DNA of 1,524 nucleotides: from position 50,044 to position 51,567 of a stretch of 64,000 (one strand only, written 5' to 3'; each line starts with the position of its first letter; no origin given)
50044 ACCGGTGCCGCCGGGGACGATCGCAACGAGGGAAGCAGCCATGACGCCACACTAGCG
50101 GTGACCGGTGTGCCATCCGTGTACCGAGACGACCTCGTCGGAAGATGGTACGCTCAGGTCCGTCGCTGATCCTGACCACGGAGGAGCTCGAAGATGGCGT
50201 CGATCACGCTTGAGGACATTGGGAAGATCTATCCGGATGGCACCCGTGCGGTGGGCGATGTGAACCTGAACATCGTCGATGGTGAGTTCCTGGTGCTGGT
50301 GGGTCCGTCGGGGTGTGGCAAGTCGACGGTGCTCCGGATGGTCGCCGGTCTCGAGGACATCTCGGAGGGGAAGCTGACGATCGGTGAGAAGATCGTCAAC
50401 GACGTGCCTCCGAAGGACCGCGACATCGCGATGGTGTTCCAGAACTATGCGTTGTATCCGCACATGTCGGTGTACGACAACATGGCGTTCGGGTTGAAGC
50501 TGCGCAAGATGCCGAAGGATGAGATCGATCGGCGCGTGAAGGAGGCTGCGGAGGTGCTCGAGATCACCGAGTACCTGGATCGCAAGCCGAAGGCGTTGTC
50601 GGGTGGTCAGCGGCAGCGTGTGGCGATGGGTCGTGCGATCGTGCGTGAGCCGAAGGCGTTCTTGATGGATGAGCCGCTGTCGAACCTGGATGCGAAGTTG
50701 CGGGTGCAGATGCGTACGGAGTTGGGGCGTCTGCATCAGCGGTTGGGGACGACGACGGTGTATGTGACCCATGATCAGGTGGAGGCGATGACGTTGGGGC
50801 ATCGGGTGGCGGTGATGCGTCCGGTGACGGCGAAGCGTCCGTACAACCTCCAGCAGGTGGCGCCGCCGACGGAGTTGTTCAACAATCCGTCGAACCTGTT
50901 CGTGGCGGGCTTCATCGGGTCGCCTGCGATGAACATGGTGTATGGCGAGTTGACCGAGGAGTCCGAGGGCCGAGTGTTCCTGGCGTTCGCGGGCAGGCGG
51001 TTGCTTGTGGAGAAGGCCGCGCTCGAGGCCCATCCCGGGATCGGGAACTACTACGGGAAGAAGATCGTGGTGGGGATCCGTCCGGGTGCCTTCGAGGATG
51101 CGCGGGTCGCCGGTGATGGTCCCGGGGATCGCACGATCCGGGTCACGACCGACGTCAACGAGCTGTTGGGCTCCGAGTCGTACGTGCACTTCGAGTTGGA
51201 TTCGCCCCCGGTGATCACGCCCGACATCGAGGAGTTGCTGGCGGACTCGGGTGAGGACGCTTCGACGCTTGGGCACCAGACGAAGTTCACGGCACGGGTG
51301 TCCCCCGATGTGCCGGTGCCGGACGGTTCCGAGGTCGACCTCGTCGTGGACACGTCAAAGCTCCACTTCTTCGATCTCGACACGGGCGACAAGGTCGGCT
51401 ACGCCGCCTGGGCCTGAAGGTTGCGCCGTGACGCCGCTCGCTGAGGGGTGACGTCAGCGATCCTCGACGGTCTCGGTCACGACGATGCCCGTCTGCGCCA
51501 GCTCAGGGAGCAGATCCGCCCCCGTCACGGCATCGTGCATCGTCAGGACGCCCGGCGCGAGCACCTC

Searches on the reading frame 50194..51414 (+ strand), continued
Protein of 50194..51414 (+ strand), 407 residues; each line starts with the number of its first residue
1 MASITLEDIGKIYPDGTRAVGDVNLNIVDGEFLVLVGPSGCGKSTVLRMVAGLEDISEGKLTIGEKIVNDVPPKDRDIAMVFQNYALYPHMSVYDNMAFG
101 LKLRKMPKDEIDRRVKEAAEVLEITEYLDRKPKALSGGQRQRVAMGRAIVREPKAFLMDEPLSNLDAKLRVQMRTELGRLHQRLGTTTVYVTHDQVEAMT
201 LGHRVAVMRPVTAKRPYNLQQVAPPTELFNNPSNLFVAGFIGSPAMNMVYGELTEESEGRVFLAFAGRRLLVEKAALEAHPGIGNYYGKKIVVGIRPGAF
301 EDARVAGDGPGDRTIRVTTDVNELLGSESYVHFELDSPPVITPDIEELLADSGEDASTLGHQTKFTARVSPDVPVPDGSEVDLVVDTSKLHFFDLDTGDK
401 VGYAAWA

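Call 32: find_encoding_contigs(protein=window:50194-51414:+, flank=10000, max_places=5)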
Protein window:50194-51414:+ (407 aa): no gene with exactly this product is on record in the collection.

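Call 51: find_encoding_contigs(protein=P0026, flank=10000, max_places=2)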
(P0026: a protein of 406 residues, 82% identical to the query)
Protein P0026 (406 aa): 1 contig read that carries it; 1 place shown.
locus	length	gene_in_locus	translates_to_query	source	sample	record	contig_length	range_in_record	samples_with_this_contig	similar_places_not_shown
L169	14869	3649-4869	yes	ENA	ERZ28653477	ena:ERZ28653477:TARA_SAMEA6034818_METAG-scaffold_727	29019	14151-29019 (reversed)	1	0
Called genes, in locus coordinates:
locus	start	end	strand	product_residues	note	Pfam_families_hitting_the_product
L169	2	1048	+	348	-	?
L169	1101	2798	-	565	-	PF00890:FAD_binding_2 (weak), PF01266:DAO (weak), PF13450:NAD_binding_8 (weak), PF00732:GMC_oxred_N (weak), PF05199:GMC_oxred_C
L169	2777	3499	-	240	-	PF00106:adh_short, PF08659:KR (weak), PF13561:adh_short_C2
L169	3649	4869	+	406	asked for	PF00005:ABC_tran, PF02463:SMC_N (faint), PF17912:OB_MalK (weak)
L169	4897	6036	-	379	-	PF01262:AlaDh_PNT_C, PF01266:DAO (weak), PF02254:TrkA_N (weak), PF03435:Sacchrp_dh_NADP, PF03446:NAD_binding_2 (weak), PF03807:F420_oxidored (weak), PF13450:NAD_binding_8 (faint), PF16653:Sacchrp_dh_C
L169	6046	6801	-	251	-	PF02585:PIG-L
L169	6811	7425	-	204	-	PF01983:CofC, PF12804:NTP_transf_3, PF09837:DUF2064 (weak)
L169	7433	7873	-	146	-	PF13468:Glyoxalase_3, PF13669:Glyoxalase_4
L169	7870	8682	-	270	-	PF00528:BPD_transp_1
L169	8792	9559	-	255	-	PF00497:SBP_bac_3, PF10613:Lig_chan-Glu_bd (weak)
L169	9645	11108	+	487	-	PF00224:PK, PF02887:PK_C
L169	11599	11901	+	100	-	-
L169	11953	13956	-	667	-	PF12229:PG_binding_4 (weak), PF04294:VanW, PF03793:PASTA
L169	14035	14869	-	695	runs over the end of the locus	PF12229:PG_binding_4 (faint), PF04294:VanW, PF03793:PASTA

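Call 52: find_encoding_contigs(protein=P0023, flank=10000, max_places=2)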
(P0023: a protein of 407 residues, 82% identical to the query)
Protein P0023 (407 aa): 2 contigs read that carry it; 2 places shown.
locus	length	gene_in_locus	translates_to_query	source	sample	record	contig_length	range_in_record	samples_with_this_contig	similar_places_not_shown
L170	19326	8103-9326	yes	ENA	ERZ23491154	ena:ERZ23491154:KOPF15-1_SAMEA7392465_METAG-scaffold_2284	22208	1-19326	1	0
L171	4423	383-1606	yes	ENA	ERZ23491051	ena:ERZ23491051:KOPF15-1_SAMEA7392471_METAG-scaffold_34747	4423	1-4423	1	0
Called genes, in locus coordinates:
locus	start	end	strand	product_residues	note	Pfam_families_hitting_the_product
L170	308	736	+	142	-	PF06525:SoxE, PF13473:Cupredoxin_1, PF00127:Copper-bind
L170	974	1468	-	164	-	PF10604:Polyketide_cyc2 (weak), PF08327:AHSA1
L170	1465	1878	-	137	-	PF25212:HVO_A0114 (faint), PF12840:HTH_20 (weak)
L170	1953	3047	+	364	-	PF24684:Vgb_lyase, PF08450:SGL (faint), PF25021:TEN_NHL (faint)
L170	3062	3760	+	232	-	-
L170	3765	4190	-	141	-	-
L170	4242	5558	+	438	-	PF00999:Na_H_Exchanger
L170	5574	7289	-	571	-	PF00890:FAD_binding_2 (weak), PF01266:DAO (faint), PF13450:NAD_binding_8 (weak), PF00732:GMC_oxred_N (weak), PF05199:GMC_oxred_C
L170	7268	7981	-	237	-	PF00106:adh_short, PF08659:KR (weak), PF13561:adh_short_C2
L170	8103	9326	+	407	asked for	PF00005:ABC_tran, PF02463:SMC_N (weak), PF17912:OB_MalK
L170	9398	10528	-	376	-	PF01262:AlaDh_PNT_C (weak), PF01266:DAO (weak), PF03435:Sacchrp_dh_NADP, PF13450:NAD_binding_8 (faint), PF16653:Sacchrp_dh_C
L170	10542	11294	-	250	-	PF02585:PIG-L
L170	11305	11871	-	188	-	PF01983:CofC, PF12804:NTP_transf_3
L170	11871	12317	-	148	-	PF13468:Glyoxalase_3, PF13669:Glyoxalase_4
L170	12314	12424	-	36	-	-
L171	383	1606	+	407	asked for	PF00005:ABC_tran, PF02463:SMC_N (weak), PF17912:OB_MalK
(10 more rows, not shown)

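Call 53: find_encoding_contigs(protein=P0015, flank=10000, max_places=2)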
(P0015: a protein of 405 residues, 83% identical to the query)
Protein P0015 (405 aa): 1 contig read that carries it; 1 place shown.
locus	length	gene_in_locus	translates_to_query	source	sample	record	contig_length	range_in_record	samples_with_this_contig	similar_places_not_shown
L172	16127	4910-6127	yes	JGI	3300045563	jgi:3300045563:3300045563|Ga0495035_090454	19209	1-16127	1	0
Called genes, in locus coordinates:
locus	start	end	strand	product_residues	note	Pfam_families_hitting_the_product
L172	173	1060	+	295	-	PF02720:DUF222, PF01844:HNH (weak)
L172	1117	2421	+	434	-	PF00999:Na_H_Exchanger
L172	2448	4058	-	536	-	PF00890:FAD_binding_2 (weak), PF01266:DAO (faint), PF07992:Pyr_redox_2 (faint), PF13450:NAD_binding_8 (weak), PF00732:GMC_oxred_N (weak), PF05199:GMC_oxred_C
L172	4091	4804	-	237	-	PF00106:adh_short, PF13561:adh_short_C2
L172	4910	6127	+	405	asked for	PF00005:ABC_tran, PF17912:OB_MalK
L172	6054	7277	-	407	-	PF01262:AlaDh_PNT_C, PF03435:Sacchrp_dh_NADP, PF16653:Sacchrp_dh_C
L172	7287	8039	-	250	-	PF02585:PIG-L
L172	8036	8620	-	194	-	PF01983:CofC, PF12804:NTP_transf_3, PF09837:DUF2064 (faint)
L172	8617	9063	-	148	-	PF13468:Glyoxalase_3 (weak), PF13669:Glyoxalase_4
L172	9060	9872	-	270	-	PF00528:BPD_transp_1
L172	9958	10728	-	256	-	PF00497:SBP_bac_3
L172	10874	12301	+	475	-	PF00224:PK, PF02887:PK_C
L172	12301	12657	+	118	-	-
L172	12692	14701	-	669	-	PF12229:PG_binding_4, PF04294:VanW, PF03793:PASTA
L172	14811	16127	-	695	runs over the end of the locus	PF12229:PG_binding_4 (faint), PF04294:VanW, PF03793:PASTA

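Call 72: find_encoding_contigs(protein=P0003, flank=10000, max_places=3)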
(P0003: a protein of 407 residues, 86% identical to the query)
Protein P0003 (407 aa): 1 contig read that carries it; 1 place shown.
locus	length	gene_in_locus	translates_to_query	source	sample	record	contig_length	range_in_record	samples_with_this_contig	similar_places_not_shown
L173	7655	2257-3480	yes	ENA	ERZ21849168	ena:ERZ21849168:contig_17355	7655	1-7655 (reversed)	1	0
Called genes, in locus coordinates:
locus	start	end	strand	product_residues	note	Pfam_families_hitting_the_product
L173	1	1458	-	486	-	?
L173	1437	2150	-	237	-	PF00106:adh_short, PF13561:adh_short_C2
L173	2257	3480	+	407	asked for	PF00005:ABC_tran, PF17912:OB_MalK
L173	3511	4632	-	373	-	PF01262:AlaDh_PNT_C, PF03435:Sacchrp_dh_NADP, PF16653:Sacchrp_dh_C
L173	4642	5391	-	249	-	PF02585:PIG-L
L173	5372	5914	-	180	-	PF01983:CofC, PF09837:DUF2064 (weak), PF12804:NTP_transf_3 (weak)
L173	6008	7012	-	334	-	PF00528:BPD_transp_1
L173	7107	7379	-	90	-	-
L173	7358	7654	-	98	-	?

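Call 73: find_encoding_contigs(protein=P0016, flank=10000, max_places=3)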
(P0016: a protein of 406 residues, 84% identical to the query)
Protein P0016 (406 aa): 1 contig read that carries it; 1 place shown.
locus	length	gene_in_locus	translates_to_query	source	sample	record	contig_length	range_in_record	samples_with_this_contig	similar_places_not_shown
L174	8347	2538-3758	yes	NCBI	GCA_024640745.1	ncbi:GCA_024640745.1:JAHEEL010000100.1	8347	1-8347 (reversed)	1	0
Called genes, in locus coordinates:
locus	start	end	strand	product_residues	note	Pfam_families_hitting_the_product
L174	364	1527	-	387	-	PF02720:DUF222, PF01844:HNH (weak)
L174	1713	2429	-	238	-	PF00106:adh_short, PF13561:adh_short_C2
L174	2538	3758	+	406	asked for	PF00005:ABC_tran, PF17912:OB_MalK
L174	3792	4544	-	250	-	PF02585:PIG-L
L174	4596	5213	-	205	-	PF01983:CofC, PF12804:NTP_transf_3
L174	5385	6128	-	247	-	PF02463:SMC_N (weak), PF00005:ABC_tran, PF13304:AAA_21 (weak)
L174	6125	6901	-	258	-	PF00528:BPD_transp_1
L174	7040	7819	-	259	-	PF00497:SBP_bac_3, PF10613:Lig_chan-Glu_bd (faint)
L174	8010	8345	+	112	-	?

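Call 78: list_cluster_members(proteins=[P0006, P0016, P0018, P0035, P0031, P0062, P0117, P0027, P0033, P0001])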
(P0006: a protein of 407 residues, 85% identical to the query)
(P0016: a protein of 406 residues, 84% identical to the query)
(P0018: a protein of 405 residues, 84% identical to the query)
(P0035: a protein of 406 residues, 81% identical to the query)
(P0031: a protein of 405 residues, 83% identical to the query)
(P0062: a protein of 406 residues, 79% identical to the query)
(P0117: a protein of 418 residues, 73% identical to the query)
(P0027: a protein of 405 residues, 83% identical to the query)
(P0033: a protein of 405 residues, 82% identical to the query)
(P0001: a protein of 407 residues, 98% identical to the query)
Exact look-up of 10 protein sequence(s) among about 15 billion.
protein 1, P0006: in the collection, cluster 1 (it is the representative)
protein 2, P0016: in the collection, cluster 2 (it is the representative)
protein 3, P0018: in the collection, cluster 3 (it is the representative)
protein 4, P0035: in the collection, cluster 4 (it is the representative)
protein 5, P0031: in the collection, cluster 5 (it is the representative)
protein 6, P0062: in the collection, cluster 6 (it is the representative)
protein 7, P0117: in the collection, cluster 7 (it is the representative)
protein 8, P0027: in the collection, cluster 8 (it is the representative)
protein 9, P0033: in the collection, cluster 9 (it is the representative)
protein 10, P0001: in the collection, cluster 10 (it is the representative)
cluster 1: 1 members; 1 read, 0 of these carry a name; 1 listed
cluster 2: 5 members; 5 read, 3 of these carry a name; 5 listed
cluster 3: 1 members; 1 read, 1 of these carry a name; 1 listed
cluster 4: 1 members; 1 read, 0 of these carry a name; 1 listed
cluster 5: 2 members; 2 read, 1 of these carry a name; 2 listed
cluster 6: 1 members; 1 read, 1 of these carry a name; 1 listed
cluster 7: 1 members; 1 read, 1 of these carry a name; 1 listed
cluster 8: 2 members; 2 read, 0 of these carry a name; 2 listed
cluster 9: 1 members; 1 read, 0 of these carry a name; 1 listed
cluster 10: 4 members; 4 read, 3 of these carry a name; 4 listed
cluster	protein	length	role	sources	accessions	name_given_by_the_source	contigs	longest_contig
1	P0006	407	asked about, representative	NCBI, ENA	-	-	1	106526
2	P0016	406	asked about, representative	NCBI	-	-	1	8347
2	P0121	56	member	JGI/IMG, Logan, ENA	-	hypothetical protein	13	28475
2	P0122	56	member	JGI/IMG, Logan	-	hypothetical protein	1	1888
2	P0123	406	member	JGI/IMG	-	multiple sugar transport system ATP-binding protein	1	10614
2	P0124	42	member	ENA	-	-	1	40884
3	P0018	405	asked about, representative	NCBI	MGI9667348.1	MAG: ABC transporter ATP-binding protein [Acidimicrobiia bacterium]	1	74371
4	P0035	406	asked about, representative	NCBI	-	-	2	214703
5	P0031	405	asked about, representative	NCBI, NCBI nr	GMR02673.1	MAG: sn-glycerol-3-phosphate ABC transporter ATP-binding protein UgpC [Acidimicrobiia ...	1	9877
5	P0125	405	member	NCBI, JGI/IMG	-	-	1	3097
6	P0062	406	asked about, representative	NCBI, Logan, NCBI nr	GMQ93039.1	MAG: sn-glycerol-3-phosphate ABC transporter ATP-binding protein UgpC [Acidimicrobiia ...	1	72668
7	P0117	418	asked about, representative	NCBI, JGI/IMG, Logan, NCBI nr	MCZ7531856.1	MAG: sn-glycerol-3-phosphate ABC transporter ATP-binding protein UgpC [Acidimicrobiia ... | sn-glycerol-3-phosphate ABC transporter ATP-binding protein UgpC [Acidimicrobiia ...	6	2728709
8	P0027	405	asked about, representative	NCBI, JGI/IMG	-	-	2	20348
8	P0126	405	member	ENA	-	-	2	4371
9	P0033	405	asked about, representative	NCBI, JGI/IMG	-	-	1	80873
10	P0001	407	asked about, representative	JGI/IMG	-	multiple sugar transport system ATP-binding protein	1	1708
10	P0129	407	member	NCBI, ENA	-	-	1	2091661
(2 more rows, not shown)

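Call 81: search_solved_structures(query=window:50194-51414:+, max_evalue=1e-40)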
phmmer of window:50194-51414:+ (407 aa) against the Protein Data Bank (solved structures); distinct sequences matched with E-value up to 1e-40: 29.
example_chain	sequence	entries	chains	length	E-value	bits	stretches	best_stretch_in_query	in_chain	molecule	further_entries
7x0q_A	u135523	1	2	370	6e-123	413.8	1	1-336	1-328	ABC transporter related protein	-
8ja7_C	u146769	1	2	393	3.5e-118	398.2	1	1-399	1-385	Trehalose import ATP-binding protein SugC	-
7cad_C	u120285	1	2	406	7.1e-115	387.3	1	1-398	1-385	ABC transporter, ATP-binding protein SugC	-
7cae_C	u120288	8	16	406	1.7e-114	386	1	1-398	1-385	ABC transporter, ATP-binding protein SugC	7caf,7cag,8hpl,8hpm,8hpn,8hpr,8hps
6yir_A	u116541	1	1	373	2.3e-113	382.3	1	1-339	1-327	Oligosaccharides import ATP-binding protein MsmX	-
1g29_1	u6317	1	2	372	7.3e-109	367.5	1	1-334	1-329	MALTOSE TRANSPORT PROTEIN MALK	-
2d62_A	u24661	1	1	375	1.1e-107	363.6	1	1-333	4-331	multiple sugar-binding transport ATP-binding protein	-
4tqu_S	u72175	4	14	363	3.2e-101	342.3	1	2-336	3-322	AlgS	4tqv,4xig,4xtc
1v43_A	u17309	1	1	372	1.2e-94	320.7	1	2-335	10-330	sugar-binding transport ATP-binding protein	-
1vci_A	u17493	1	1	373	1.2e-94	320.7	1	2-335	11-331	sugar-binding transport ATP-binding protein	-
1q12_A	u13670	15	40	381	9.7e-91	307.8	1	1-335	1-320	Maltose/maltodextrin transport ATP-binding protein malK | Maltose/maltodextrin import ATP-binding protein malK | Fused maltose transport subunit, ATP-binding co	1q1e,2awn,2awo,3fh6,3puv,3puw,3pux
1q1b_A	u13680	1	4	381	9.7e-91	307.8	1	1-335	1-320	Maltose/maltodextrin transport ATP-binding protein malK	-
2r6g_A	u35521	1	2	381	2.5e-90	306.5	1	1-335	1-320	Maltose/maltodextrin import ATP-binding protein malK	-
9bcr_C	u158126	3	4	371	3.2e-90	306.1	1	2-335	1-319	Maltose/maltodextrin import ATP-binding protein MalK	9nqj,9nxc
9bcr_D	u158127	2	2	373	3.3e-90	306.1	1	2-335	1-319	Maltose/maltodextrin import ATP-binding protein MalK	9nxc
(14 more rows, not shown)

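Call 85: find_related_loci(query=window:50194-51414:+, collection=viral_contigs, flank=5000)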
Query window:50194-51414:+ (407 aa) in viral_contigs; peptide patterns used: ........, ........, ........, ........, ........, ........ (x = any residue, [..] = any of these).
25 stretches matched a pattern; 5 encode a relative of the query (tblastn E <= 1e-3); 5 distinct loci.
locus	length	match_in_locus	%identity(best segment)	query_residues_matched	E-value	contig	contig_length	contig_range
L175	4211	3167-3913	64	1-254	5e-103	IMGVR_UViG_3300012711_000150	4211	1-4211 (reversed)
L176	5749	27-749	52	71-334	1e-76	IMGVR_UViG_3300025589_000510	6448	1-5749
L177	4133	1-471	55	80-242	2e-52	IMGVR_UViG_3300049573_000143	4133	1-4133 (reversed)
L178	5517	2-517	44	147-336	3e-38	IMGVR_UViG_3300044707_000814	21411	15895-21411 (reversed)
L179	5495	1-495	29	185-401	4e-18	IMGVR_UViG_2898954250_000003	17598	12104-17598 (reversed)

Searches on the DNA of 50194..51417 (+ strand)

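Call 36: search_dna_similar(query=window:50194-51417:+, collection=plasmids, mode=distant, max_rows=15)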
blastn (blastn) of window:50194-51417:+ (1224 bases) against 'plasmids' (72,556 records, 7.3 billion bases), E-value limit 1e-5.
Records with a match: 2272; places in all: 7450; records where one place covers at least 80% of the query: 0.
Best place of each record, by identity: 80-90% 9; 60-80% 2263.
By first word of the organism name: Rhizobium 557; Escherichia 216; Sinorhizobium 167; Agrobacterium 133; Klebsiella 112; Pantoea 75; Phaeobacter 69; Enterobacter 57; Paracoccus 52; Azospirillum 43; and 183 more.
By predicted mobility (MOB-suite, as given by PLSDB): non-mobilizable 1246; conjugative 798; mobilizable 228.
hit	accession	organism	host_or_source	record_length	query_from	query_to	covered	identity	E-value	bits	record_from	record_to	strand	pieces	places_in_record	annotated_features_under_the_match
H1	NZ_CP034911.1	Sinorhizobium alkalisoli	single cell,root nodule of Sesbania ...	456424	1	741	61%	72.6%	4e-108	400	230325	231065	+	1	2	ugpC: sn-glycerol-3-phosphate ABC transporter ATP-binding protein UgpC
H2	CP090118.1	Rhizobium leguminosarum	Trifolium ambiguum,Cell culture,Plant ...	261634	1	775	63%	69.3%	6e-80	306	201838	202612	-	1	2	ugpC: sn-glycerol-3-phosphate ABC transporter ATP-binding protein UgpC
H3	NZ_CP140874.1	Rhizobium beringeri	Trifolium pratense,whole organism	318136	1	775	63%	69.3%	6e-80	306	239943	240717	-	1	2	ugpC: sn-glycerol-3-phosphate ABC transporter ATP-binding protein UgpC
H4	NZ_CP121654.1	Rhizobium sp. CB3171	Calliandra calothyrsus,cell culture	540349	1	740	60%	72.6%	4e-108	400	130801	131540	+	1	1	ugpC: sn-glycerol-3-phosphate ABC transporter ATP-binding protein UgpC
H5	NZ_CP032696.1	Rhizobium jaguaris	Calliandra grandiflora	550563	1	740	60%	72.5%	1e-107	398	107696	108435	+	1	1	ugpC: sn-glycerol-3-phosphate ABC transporter ATP-binding protein UgpC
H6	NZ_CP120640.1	Rhizobium sp. 32-5/1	Vicia cracca,cell cilture,root nodule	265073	1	767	63%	69.9%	3e-84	320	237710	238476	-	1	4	ugpC: sn-glycerol-3-phosphate ABC transporter ATP-binding protein UgpC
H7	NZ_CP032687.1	Rhizobium sp. CCGE531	Phaseolus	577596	1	740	60%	72.2%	5e-107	396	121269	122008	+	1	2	ugpC: sn-glycerol-3-phosphate ABC transporter ATP-binding protein UgpC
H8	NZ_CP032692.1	Rhizobium sp. CCGE532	Phaseolus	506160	1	740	60%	72.2%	5e-107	396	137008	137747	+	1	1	ugpC: sn-glycerol-3-phosphate ABC transporter ATP-binding protein UgpC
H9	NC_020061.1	Rhizobium tropici CIAT 899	Phaseolus vulgaris root nodule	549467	1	740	60%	72.2%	5e-107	396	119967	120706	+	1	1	ugpC: sn-glycerol-3-phosphate ABC transporter ATP-binding protein UgpC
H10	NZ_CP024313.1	Rhizobium sp. NXC24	Phaseolus vulgaris,cell culture,plant ...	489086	1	740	60%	71.9%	7e-105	389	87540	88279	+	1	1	ugpC: sn-glycerol-3-phosphate ABC transporter ATP-binding protein UgpC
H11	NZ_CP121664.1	Rhizobium sp. CB3090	Gliricidia sp.,cell culture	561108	1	740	60%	71.9%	1e-101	378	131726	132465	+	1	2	ugpC: sn-glycerol-3-phosphate ABC transporter ATP-binding protein UgpC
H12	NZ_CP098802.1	Rhizobium anhuiense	Trifolium dubium,Cell culture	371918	1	775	63%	68.6%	6e-74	286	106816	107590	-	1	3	ugpC: sn-glycerol-3-phosphate ABC transporter ATP-binding protein UgpC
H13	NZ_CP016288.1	Rhizobium leguminosarum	Vavilovia formosa,cell culture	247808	1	767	63%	69.2%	4e-76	293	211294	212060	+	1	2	ugpC: sn-glycerol-3-phosphate ABC transporter ATP-binding protein UgpC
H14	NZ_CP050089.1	Rhizobium leguminosarum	Trifolium pratense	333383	1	775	63%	68.5%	3e-72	281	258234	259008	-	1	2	ugpC: sn-glycerol-3-phosphate ABC transporter ATP-binding protein UgpC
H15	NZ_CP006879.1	Rhizobium gallicum bv. gallicum R602sp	Phaseolus vulgaris,whole ...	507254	1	740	60%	71.3%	2e-92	348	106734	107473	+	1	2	ugpC: sn-glycerol-3-phosphate ABC transporter ATP-binding protein UgpC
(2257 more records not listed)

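Call 38: get_annotated_region(hit=H1, flank=6000)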
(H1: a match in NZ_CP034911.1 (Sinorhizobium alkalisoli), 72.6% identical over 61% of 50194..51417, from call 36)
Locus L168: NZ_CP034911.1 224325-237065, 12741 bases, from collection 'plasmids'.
description: Sinorhizobium alkalisoli strain YIC4027 plasmid unnamed, complete sequence
organism: Sinorhizobium alkalisoli (NCBI taxid 1752398)
taxonomy: Bacteria; Pseudomonadota; Alphaproteobacteria; Hyphomicrobiales; Rhizobiaceae; Sinorhizobium; Sinorhizobium alkalisoli
host: -; source: single cell,root nodule of Sesbania cannabina; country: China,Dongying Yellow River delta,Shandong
typing (MOB-suite, as given by PLSDB): non-mobilizable; replicon rep_cluster_471; mating-pair formation MPF_T
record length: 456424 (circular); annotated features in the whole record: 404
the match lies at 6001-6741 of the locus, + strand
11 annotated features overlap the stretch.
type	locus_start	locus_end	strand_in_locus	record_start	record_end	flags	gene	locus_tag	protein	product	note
CDS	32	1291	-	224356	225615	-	-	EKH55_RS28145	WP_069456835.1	ROK family transcriptional regulator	GO:0006355 - regulation of DNA-templated transcription [Evidence IEA]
CDS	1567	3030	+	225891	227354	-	-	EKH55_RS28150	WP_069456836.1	extracellular solute-binding protein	-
CDS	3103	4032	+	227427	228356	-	-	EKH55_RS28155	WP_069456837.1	sugar ABC transporter permease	-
CDS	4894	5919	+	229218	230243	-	-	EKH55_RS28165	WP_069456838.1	Gfo/Idh/MocA family oxidoreductase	-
CDS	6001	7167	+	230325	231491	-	ugpC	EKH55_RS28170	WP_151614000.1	sn-glycerol-3-phosphate ABC transporter ATP-binding protein UgpC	-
CDS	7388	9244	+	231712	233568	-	-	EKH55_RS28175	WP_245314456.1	HAMP domain-containing methyl-accepting chemotaxis protein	GO:0006935 - chemotaxis [Evidence IEA]; GO:0007165 - signal transduction [Evidence IEA]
CDS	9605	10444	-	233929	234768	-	-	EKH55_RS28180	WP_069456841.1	SDR family oxidoreductase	-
CDS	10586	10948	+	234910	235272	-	-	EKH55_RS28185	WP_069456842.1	helix-turn-helix domain-containing protein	-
CDS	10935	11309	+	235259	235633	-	-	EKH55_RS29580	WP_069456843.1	hypothetical protein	-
CDS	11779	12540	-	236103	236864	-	-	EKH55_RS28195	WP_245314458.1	GntR family transcriptional regulator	-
CDS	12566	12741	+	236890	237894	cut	-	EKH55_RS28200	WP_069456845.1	Ldh family oxidoreductase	-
